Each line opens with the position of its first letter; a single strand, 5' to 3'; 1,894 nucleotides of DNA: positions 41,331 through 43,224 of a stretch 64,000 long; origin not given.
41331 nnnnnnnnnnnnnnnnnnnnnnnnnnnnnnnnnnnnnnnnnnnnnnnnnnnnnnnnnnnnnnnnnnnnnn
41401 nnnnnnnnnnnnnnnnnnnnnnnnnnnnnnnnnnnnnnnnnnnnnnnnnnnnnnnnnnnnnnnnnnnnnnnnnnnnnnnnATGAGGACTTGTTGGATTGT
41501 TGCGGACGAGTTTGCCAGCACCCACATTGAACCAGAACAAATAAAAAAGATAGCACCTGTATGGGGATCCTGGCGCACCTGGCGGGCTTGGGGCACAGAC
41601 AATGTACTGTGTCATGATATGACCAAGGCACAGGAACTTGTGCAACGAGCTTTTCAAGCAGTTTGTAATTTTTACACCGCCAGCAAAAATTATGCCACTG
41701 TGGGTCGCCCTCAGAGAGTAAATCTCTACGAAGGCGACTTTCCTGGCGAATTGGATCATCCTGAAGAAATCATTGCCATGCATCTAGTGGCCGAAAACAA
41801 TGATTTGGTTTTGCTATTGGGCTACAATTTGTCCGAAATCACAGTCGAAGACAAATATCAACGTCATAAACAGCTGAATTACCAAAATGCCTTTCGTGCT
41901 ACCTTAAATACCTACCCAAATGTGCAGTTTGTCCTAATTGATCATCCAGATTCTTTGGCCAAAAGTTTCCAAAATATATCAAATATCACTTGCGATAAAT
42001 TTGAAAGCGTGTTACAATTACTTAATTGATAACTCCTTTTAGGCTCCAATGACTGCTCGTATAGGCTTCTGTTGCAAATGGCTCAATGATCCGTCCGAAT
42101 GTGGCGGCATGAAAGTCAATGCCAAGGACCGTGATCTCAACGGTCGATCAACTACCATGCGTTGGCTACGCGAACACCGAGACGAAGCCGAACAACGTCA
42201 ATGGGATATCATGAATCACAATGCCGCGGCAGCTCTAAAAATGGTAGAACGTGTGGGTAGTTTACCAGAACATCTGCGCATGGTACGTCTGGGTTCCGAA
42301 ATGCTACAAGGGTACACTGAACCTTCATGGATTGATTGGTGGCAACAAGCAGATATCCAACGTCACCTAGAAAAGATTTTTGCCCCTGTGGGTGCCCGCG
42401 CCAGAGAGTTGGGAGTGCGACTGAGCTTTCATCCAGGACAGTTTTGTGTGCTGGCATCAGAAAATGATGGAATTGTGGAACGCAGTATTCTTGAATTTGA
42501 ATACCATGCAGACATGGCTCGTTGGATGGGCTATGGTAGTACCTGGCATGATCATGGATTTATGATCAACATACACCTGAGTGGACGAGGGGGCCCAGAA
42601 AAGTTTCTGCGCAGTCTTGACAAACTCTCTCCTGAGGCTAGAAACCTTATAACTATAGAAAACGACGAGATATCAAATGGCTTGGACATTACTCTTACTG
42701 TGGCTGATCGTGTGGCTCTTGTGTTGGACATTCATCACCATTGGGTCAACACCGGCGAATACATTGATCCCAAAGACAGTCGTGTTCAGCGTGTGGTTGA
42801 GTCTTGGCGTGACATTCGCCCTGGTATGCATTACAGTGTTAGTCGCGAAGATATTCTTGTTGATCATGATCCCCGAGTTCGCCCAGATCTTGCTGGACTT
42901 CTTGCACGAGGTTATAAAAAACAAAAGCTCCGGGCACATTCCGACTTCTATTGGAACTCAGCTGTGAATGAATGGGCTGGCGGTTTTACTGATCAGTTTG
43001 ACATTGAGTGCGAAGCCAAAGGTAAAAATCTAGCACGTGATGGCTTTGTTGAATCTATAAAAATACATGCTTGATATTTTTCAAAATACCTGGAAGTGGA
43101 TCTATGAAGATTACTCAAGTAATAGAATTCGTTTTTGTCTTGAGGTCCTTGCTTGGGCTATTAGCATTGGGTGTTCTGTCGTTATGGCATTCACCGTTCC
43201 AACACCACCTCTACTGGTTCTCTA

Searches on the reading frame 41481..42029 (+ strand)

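Call 3: search_protein_families(library=pfam, proteins=[window:41481-42029:+], max_evalue=0.1)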
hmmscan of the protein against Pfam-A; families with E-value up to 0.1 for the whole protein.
window:41481-42029:+ (182 aa): 1 family
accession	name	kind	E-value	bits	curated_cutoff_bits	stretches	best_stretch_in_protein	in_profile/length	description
PF01341.22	Glyco_hydro_6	-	0.0031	17.8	27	1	123-175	82-133/305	Glycosyl hydrolases family 6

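Call 4: search_protein_families(library=phrogs, proteins=[window:41481-42029:+], max_evalue=0.01)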
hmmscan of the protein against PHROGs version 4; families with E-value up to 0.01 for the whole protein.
window:41481-42029:+ (182 aa): 0 families

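Call 32: search_protein_families(library=ncbifam, proteins=[window:41481-42029:+], max_evalue=0.05)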
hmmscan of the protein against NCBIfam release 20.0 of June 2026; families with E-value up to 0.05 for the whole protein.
window:41481-42029:+ (182 aa): 0 families

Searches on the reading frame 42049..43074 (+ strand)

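Call 3: search_protein_families(library=pfam, proteins=[window:42049-43074:+], max_evalue=0.1)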
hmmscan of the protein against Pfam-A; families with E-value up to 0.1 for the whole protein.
window:42049-43074:+ (341 aa): 2 families
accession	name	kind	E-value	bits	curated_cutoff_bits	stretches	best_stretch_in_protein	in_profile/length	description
PF03851.20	UvdE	-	9.2e-31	107.5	24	1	40-268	25-253/275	UV-endonuclease UvdE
PF01261.30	AP_endonuc_2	-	0.0045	17.2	31.1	1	114-240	33-172/249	Xylose isomerase-like TIM barrel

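Call 4: search_protein_families(library=phrogs, proteins=[window:42049-43074:+], max_evalue=0.01)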
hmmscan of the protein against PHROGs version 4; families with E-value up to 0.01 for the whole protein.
window:42049-43074:+ (341 aa): 1 family
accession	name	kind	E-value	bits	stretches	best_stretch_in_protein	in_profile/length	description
phrog_8420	-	DNA, RNA and nucleotide metabolism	3.1e-70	237.7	1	4-337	2-307/309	endonuclease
